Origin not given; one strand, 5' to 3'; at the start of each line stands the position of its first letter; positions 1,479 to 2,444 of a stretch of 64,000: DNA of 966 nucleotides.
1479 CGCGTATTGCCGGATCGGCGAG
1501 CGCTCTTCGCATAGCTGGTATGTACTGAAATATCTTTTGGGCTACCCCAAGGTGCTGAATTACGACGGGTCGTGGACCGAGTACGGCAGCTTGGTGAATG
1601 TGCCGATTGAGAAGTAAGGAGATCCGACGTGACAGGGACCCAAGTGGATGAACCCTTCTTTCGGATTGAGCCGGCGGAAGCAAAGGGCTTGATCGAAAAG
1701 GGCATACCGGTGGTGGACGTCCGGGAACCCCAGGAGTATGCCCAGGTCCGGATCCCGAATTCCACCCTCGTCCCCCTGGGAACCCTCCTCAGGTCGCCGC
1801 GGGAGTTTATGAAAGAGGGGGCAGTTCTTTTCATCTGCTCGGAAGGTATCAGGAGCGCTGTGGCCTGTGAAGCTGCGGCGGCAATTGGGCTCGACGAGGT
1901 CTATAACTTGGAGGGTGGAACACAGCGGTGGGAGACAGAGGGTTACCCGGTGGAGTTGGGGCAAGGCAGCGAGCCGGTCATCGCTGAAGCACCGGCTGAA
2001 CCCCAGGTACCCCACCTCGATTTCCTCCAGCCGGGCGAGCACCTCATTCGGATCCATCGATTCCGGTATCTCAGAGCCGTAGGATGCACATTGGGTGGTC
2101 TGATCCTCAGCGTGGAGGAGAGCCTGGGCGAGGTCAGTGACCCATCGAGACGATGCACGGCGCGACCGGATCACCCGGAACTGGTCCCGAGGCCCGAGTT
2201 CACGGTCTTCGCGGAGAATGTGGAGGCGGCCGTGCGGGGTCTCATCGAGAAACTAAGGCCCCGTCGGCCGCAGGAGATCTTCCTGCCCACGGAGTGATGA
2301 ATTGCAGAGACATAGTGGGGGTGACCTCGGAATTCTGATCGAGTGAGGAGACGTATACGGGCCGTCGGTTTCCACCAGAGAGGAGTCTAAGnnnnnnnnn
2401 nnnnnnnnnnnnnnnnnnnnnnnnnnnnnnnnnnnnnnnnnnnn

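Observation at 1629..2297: Rhodanese fused to an uncharacterised 93-aa module that recurs as a free-standing ORF 3 kb downstream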

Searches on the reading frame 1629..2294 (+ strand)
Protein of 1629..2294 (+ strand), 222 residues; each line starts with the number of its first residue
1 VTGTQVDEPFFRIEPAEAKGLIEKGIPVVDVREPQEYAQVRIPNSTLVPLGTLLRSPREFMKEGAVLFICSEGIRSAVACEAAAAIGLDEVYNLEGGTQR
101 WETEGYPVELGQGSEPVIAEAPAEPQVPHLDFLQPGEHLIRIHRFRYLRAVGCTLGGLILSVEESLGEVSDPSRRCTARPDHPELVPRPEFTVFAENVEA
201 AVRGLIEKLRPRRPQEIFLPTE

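Call 7: search_protein_families(library=pfam, proteins=[window:1629-2294:+], max_evalue=1)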
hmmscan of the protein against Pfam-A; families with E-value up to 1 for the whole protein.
window:1629-2294:+ (222 aa): 1 family
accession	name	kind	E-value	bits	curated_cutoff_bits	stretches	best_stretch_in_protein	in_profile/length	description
PF00581.25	Rhodanese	-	7.2e-14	52.5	22.2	1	15-103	2-101/102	Rhodanese-like domain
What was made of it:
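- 1671..1937 (+): Single rhodanese domain (residues 15-103) with catalytic Cys70 in the loop CSEGIRS. PF00581 at E=7e-14 (call 7).
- On Rhodanese homology domain (PF00581), N-terminal half of ORF 1629-2297: 52.5 bits against a cut-off of 22.2, residues 15-103 (call 7).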

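Call 8: search_protein_families(library=ncbifam, proteins=[window:1629-2294:+], max_evalue=1)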
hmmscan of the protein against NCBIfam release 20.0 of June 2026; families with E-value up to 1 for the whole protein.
window:1629-2294:+ (222 aa): 14 families
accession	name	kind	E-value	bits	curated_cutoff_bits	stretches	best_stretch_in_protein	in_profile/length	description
NF006444.0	PRK08762.1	equivalog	5.6e-15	54.9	449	1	11-111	15-117/387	molybdopterin-synthase adenylyltransferase MoeB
NF001195.0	PRK00162.1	equivalog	5.8e-10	39.4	102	1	9-104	3-99/108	thiosulfate sulfurtransferase GlpE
NF045521.1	rhoda_near_glyco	subfamily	1.2e-08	34.9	145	1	24-109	30-116/144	rhodanese homology domain-containing protein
NF005902.0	PRK07878.1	equivalog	2.5e-08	33.3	647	1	14-102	290-382/392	adenylyltransferase/sulfurtransferase MoeZ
NF005646.0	PRK07411.1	equivalog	1.5e-07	30.9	633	1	26-104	300-382/390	molybdopterin-synthase adenylyltransferase MoeB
NF041203.1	rhodanese_LYCAU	equivalog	1.8e-06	27.7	115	1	21-109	32-124/126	rhodanese-related (seleno)protein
NF003703.0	PRK05320.1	equivalog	0.0018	18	331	1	52-99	164-211/280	sulfurtransferase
NF045694.1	seleno_TsoB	exception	0.0018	16.5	805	1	62-120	108-168/572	rhodanese/DsbD fusion-like selenoprotein TsoB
NF008750.0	PRK11784.1-2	equivalog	0.0029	16.8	241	1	23-50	13-40/346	tRNA 2-selenouridine(34) synthase MnmH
NF001133.1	PRK00142.1-1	equivalog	0.012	15.2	170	1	28-101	124-203/229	oxygen-dependent tRNA uridine(34) hydroxylase TrhO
NF002397.0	PRK01415.1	equivalog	0.014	15.2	280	1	55-100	163-208/247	hypothetical protein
NF008751.0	PRK11784.1-3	equivalog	0.11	11.6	361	1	16-50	8-42/367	tRNA 2-selenouridine(34) synthase MnmH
TIGR03167.1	tRNA_sel_U_synt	equivalog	0.12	11.7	219.75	1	26-50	3-27/311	tRNA 2-selenouridine(34) synthase MnmH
TIGR04568.1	arch_SelU_Nterm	equivalog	0.21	11.4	200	1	21-50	99-128/215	selenouridine synthase SelU-like subunit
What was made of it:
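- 1671..1937 (+): The best NCBIfam stretches are the rhodanese domains of MoeB and MoeZ (call 8).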

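Call 12: find_homologous_proteins(query=window:1629-2294:+, max_evalue=0.001)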
Query window:1629-2294:+ (222 aa): 65 proteins with E <= 0.001 among 1266 candidates.
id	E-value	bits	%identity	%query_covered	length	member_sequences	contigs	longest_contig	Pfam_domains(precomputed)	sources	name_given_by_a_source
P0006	4.6e-134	463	95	100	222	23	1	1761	PF00581.26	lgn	-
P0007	4.9e-133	460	92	100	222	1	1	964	PF00581.26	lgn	-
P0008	3.7e-112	392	81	100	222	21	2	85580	PF00581.26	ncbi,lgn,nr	ncbi:MAG: rhodanese-like domain-containing protein [candidate division NC10 bacterium]|nr:rhodanese-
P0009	7.4e-112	391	80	100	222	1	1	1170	PF00581.26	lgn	-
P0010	1.8e-108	380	77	100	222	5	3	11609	PF00581.26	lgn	-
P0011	7.7e-108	378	77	100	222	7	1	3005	PF00581.26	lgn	-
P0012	3.3e-105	369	73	100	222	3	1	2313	PF00581.26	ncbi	ncbi:MAG: rhodanese-like domain-containing protein [Candidatus Methylomirabilales bacterium]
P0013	1.8e-104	367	74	100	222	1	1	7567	PF00581.26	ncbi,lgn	ncbi:MAG: rhodanese-like domain-containing protein [Candidatus Methylomirabilales bacterium]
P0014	4.4e-104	365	74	100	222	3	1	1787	PF00581.26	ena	-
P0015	5.2e-104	365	74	100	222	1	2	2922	PF00581.26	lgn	-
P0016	1.2e-101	357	75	100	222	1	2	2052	PF00581.26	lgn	-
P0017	4.8e-100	352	71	100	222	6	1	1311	PF00581.26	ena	-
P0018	7.8e-100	351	80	91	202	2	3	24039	PF00581.26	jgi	jgi:rhodanese-related sulfurtransferase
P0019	1.7e-99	350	73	100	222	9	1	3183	PF00581.26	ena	-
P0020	7.4e-99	348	73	100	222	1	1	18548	PF00581.26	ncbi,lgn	-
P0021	8.1e-98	345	72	100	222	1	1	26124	PF00581.26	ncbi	-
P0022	1.9e-97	344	72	100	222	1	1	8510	PF00581.26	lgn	-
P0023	8.6e-97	342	72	100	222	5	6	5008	PF00581.26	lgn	-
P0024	6.5e-96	339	71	100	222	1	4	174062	PF00581.26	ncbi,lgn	-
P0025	9.2e-96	338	71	100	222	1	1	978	PF00581.26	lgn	-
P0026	3.1e-95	336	92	75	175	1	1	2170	PF00581.26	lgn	-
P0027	3.6e-95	336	70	100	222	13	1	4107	PF00581.26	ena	-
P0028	5.0e-95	336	70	100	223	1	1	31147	PF00581.26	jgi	jgi:rhodanese-related sulfurtransferase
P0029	6.1e-95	335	70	99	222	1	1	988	PF00581.26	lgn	-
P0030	1.7e-94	334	70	99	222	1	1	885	PF00581.26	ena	-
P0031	2.4e-94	334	69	100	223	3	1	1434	PF00581.26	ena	-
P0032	4.5e-94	333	70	100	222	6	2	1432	PF00581.26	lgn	-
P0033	1.4e-93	331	69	100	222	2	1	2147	PF00581.26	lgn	-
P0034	1.5e-93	331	70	100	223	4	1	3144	PF00581.26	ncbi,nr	ncbi:MAG TPA: rhodanese-like domain-containing protein [Candidatus Methylomirabilis sp.]|nr:rhodanes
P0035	4.0e-93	330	69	100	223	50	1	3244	PF00581.26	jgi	-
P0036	2.2e-92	327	68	100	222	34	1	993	PF00581.26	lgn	-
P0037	2.9e-92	327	68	100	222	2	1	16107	PF00581.26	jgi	jgi:rhodanese-related sulfurtransferase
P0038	6.8e-91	322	68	100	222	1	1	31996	PF00581.26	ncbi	ncbi:MAG: rhodanese-like domain-containing protein [Candidatus Methylomirabilales bacterium]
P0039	9.7e-91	322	67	100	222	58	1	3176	PF00581.26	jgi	-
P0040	2.1e-88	314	66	100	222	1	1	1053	PF00581.26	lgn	-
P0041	3.3e-88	313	69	100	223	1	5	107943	PF00581.26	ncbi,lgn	ncbi:MAG: rhodanese-like domain-containing protein [Candidatus Methylomirabilales bacterium]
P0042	5.4e-88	313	71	91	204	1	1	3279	PF00581.26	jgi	jgi:rhodanese-related sulfurtransferase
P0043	8.9e-87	309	66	100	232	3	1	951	PF00581.26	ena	-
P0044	2.9e-86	307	65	100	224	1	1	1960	PF00581.26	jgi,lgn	jgi:rhodanese-related sulfurtransferase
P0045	3.8e-86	307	67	100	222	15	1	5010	PF00581.26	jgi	-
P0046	1.8e-85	305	65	100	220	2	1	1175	PF00581.26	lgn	-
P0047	2.5e-85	304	65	100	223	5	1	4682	PF00581.26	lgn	-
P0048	2.5e-85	304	66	100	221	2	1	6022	PF00581.26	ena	-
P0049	3.4e-85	304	65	100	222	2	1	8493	PF00581.26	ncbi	-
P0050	2.2e-84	301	64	100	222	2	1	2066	PF00581.26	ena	-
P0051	4.5e-84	300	67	92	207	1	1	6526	PF00581.26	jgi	jgi:rhodanese-related sulfurtransferase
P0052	4.7e-83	297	68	91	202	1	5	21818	PF00581.26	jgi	jgi:rhodanese-related sulfurtransferase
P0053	7.8e-83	296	69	90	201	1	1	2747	PF00581.26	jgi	-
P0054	1.5e-82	295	68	91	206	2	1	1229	PF00581.26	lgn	-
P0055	8.9e-82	292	62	100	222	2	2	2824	PF00581.26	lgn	-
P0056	1.4e-80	289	65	100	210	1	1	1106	PF00581.26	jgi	jgi:rhodanese-related sulfurtransferase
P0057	2.4e-80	288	68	91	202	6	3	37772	PF00581.26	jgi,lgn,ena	-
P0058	5.0e-80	287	69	91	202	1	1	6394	PF00581.26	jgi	-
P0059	7.3e-80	286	69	91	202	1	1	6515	PF00581.26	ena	-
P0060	7.7e-79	283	68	91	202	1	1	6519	PF00581.26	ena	-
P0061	8.7e-79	283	68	91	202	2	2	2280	PF00581.26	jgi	-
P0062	2.4e-76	275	69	87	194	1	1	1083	PF00581.26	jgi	jgi:rhodanese-related sulfurtransferase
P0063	2.5e-67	245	65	91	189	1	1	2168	PF00581.26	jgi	jgi:rhodanese-related sulfurtransferase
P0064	1.2e-62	230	53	97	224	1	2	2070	PF00581.26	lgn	-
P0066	1.7e-48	184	77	50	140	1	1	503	PF00581.26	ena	-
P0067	3.2e-41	160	69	48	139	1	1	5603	PF00581.26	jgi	-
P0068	1.4e-38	151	67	51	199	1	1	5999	PF00581.26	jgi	-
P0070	1.3e-24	106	55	45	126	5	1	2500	PF00581.26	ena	-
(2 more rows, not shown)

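Call 25: predict_structure(alignment_id=A3)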
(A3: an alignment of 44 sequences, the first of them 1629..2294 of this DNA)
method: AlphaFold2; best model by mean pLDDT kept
length: 222 residues; sequences in the alignment: 44
mean_pLDDT: 82.3   pTM: 0.49
mean pLDDT of the five models: 82.3, 82.1, 80.8, 74.9, 73.8
residues with pLDDT >= 90: 88; 70-90: 100; 50-70: 14; < 50: 20
segments of 3 or more residues with pLDDT < 50: 1-6, 113-117, 119-127
pLDDT, mean of each block of 10 residues (from residue 1): 55 92 90 86 89 84 83 76 85 90 89 48 44 74 91 81 90 95 91 97 96 87 69
secondary structure, 60 per line:
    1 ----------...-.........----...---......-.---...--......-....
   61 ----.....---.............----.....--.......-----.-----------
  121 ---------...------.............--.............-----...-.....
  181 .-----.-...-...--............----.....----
elements in order: E11-13 H15-23 E28-30 H34-39 E45-47 H50-55 H57-60 E65-69 H73-85 E90-94 H97-103 E139-151 E154-166 E176-181 E193-195 H198-209 H214-217
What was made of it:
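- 1629..2297 (+): Gene for the 222-aa fusion protein: rhodanese domain, linker, then domain X. AlphaFold2 gives mean pLDDT 82 with two folded domains (call 25).
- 1965..2009 (+): Variable A/P/E-rich linker (residues 113-127). pLDDT is below 50 for residues 113-127 (call 25).
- From the predicted secondary structure, Cys153 sits at a hairpin tip far from the His pair (call 25).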

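Call 30: find_encoding_contigs(protein=P0024, flank=8000, max_places=2)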
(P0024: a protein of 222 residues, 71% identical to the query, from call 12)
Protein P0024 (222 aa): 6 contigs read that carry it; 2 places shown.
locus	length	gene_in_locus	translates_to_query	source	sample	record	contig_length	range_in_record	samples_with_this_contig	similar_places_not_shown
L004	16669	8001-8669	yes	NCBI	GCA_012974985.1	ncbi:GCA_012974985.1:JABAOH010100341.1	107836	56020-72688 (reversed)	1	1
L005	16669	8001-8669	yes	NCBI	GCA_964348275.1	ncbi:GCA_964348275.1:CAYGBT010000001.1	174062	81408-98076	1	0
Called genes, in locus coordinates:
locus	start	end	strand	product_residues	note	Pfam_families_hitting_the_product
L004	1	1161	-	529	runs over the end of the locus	PF02142:MGS, PF01808:AICARFT_IMPCHas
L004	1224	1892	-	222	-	PF00551:Formyl_trans_N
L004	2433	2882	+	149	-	PF02082:Rrf2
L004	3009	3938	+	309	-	PF00291:PALP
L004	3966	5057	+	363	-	PF02597:ThiS, PF00899:ThiF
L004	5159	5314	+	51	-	-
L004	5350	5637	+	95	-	PF02597:ThiS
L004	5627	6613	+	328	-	PF00291:PALP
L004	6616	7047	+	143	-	PF01398:JAB (weak), PF14464:Prok-JAB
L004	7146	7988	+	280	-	PF00581:Rhodanese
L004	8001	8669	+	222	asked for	PF00581:Rhodanese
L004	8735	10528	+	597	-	PF03460:NIR_SIR_ferr, PF01077:NIR_SIR, PF03460:NIR_SIR_ferr, PF01077:NIR_SIR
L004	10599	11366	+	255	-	PF01925:TauE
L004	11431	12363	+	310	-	PF02602:HEM4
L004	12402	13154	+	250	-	PF01507:PAPS_reduct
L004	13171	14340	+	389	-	PF14306:PUA_2, PF01747:ATP-sulfurylase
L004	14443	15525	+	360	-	PF00590:TP_methylase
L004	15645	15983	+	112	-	PF09383:NIL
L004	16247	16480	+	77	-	PF09383:NIL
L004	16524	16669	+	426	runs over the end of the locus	PF05810:NinF, PF00291:PALP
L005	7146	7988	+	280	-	PF00581:Rhodanese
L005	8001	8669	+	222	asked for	PF00581:Rhodanese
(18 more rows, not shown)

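Call 31: find_encoding_contigs(protein=P0021, flank=8000, max_places=2)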
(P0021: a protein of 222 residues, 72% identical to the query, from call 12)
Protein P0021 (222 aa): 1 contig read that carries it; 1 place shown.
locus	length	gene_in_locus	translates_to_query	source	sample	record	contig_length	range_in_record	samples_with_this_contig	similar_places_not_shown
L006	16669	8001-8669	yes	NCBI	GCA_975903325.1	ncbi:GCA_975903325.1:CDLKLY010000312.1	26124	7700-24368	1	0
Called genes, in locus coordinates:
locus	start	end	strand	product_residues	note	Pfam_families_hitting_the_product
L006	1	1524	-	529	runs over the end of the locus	PF02142:MGS, PF01808:AICARFT_IMPCHas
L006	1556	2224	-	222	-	PF00551:Formyl_trans_N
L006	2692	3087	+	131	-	PF02082:Rrf2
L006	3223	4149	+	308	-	PF00291:PALP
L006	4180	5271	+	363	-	PF02597:ThiS, PF00899:ThiF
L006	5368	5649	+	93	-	PF02597:ThiS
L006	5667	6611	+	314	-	PF00291:PALP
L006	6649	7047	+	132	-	PF01398:JAB (weak), PF14464:Prok-JAB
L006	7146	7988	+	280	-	PF00581:Rhodanese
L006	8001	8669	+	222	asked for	PF00581:Rhodanese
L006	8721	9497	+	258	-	PF01925:TauE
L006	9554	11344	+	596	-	PF03460:NIR_SIR_ferr, PF01077:NIR_SIR, PF03460:NIR_SIR_ferr, PF01077:NIR_SIR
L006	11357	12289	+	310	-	PF02602:HEM4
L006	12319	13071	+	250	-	PF01507:PAPS_reduct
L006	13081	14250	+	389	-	PF14306:PUA_2, PF01747:ATP-sulfurylase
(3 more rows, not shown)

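Call 32: find_encoding_contigs(protein=P0041, flank=8000, max_places=2)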
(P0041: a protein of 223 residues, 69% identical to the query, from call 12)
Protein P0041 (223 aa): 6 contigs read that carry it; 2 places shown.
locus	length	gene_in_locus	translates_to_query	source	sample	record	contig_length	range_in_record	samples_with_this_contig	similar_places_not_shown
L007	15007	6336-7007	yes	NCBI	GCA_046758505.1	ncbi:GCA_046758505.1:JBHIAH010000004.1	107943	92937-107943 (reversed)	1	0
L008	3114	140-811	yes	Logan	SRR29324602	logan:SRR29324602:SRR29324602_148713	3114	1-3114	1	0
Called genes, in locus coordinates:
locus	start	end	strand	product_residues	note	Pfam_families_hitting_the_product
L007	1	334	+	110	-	PF02635:DsrE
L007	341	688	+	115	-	PF02635:DsrE (weak)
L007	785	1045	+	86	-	PF04077:DsrH (weak)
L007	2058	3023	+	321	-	PF00581:Rhodanese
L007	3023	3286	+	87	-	PF01206:TusA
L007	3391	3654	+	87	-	PF01206:TusA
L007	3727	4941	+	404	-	PF02597:ThiS, PF00291:PALP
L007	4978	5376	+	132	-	PF01398:JAB (faint), PF14464:Prok-JAB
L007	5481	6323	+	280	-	PF00581:Rhodanese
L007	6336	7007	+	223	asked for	PF00581:Rhodanese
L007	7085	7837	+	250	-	PF01925:TauE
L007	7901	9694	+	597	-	PF03460:NIR_SIR_ferr, PF01077:NIR_SIR, PF03460:NIR_SIR_ferr, PF01077:NIR_SIR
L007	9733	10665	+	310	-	PF02602:HEM4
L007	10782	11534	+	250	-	PF01507:PAPS_reduct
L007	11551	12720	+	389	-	PF14306:PUA_2, PF01747:ATP-sulfurylase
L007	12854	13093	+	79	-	PF09383:NIL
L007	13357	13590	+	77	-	PF09383:NIL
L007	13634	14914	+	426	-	PF05810:NinF, PF00291:PALP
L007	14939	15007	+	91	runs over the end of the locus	PF02597:ThiS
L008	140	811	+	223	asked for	PF00581:Rhodanese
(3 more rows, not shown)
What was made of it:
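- Closest known: TusA, DsrE and DsrC/TusE sulfur-relay proteins, and Rhd-TusA-DsrE2 relays. Same: One NC10 locus (L007) has DsrE, DsrH and TusA genes a few kb upstream (call 32).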

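Call 70: search_protein_families(library=ncbifam, proteins=[L004:3966-5054:+, L004:5627-6610:+], max_evalue=0.001)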
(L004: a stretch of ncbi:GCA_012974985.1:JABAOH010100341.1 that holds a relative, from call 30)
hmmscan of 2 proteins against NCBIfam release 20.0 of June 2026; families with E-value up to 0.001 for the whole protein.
L004:3966-5054:+ (363 aa): 25 families
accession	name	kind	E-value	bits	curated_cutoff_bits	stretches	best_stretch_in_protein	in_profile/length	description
NF006444.0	PRK08762.1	equivalog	1.6e-122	408.9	449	1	96-356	121-385/387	molybdopterin-synthase adenylyltransferase MoeB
NF005902.0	PRK07878.1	equivalog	2.6e-111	372.3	647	1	86-356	6-275/392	adenylyltransferase/sulfurtransferase MoeZ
NF005646.0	PRK07411.1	equivalog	5.5e-111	371.4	633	1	93-360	9-271/390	molybdopterin-synthase adenylyltransferase MoeB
NF047750.1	SAMPActivE1UbaA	equivalog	8.3e-106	353.2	450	1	97-356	7-267/270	SAMP-activating enzyme E1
NF004281.0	PRK05690.1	subfamily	1.8e-95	318.9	266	1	95-339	5-249/250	molybdopterin-synthase adenylyltransferase MoeB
TIGR02355.1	moeB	equivalog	2.4e-74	249.8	376.55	1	101-338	3-240/240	molybdopterin-synthase adenylyltransferase MoeB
TIGR02356.1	adenyl_thiF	equivalog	3.7e-74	248.5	275.25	1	102-303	1-203/203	thiazole biosynthesis adenylyltransferase ThiF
NF004111.0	PRK05600.1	equivalog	1.6e-67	228.3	437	1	97-335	16-258/371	ThiF family adenylyltransferase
NF006204.0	PRK08328.1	equivalog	6.9e-54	182.9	339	1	96-326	3-228/231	hypothetical protein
NF009123.0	PRK12475.1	subfamily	3.1e-45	154.9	510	1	101-347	3-252/338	MoeB/ThiF family adenylyltransferase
NF006395.0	PRK08644.1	equivalog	1.8e-29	102.9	159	1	115-241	23-150/215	sulfur carrier protein ThiS adenylyltransferase ThiF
TIGR02354.1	thiF_fam2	equivalog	3.1e-24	86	152.2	1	117-233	16-131/200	thiamine biosynthesis protein ThiF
NF006077.0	PRK08223.1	equivalog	4.3e-19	68.6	266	1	114-229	20-137/296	hypothetical protein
TIGR01408.1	Ube1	subfamily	2.3e-18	65.4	750.05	1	111-251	408-557/1008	ubiquitin-activating enzyme E1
NF041918.1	SAMP1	equivalog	2.1e-16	60.2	60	1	18-91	15-91/91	ubiquitin-like small modifier protein 1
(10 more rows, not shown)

L004:5627-6610:+ (328 aa): 32 families (the best 25 are shown)
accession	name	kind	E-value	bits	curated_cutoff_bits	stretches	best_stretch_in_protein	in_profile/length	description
TIGR01136.1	cysKM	subfamily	9.4e-100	333.8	344.15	1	24-311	2-299/299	cysteine synthase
TIGR01139.1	cysK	equivalog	5.9e-86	288.4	350.95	1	25-309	3-296/298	cysteine synthase A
TIGR01138.1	cysM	equivalog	1.5e-85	287.3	394.2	1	23-311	2-290/290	cysteine synthase B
NF008735.0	PRK11761.1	equivalog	1.9e-79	267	413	1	21-312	4-295/296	cysteine synthase CysM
TIGR01137.1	cysta_beta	equivalog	5.4e-77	259.4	510.25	1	21-307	3-307/457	cystathionine beta-synthase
NF007989.0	PRK10717.1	equivalog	3.9e-75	253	387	1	20-307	5-314/334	cysteine synthase A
TIGR03945.1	PLP_SbnA_fam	equivalog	3.9e-63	213.4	349.95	1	24-307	2-296/304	2,3-diaminopropionate biosynthesis protein SbnA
NF053679.1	CysteaSynCapA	equivalog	2e-49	168.2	600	2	20-218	7-209/329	cysteate synthase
NF005292.0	PRK06815.1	equivalog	4.9e-20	71.8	371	1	22-225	14-210/320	threonine/serine dehydratase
NF004996.0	PRK06381.1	equivalog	9.5e-19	67.5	266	1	28-206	14-188/319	threonine synthase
NF045641.2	BHydaspDhtseBhcB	equivalog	1.2e-18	67.3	550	1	23-234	14-216/312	beta-hydroxyaspartate dehydratase BhcB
NF005680.0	PRK07476.1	equivalog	1.6e-15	56.9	413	1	21-217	15-204/326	hydroxyectoine utilization dehydratase EutB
NF006094.0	PRK08246.1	subfamily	1.8e-15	57.2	331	1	20-220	14-201/310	serine/threonine dehydratase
NF004170.0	PRK05638.1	equivalog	5.4e-15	54.9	421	1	25-207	62-234/442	threonine synthase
NF005454.0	PRK07048.1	equivalog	7.3e-15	54.9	452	1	20-236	16-223/324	threo-3-hydroxy-L-aspartate ammonia-lyase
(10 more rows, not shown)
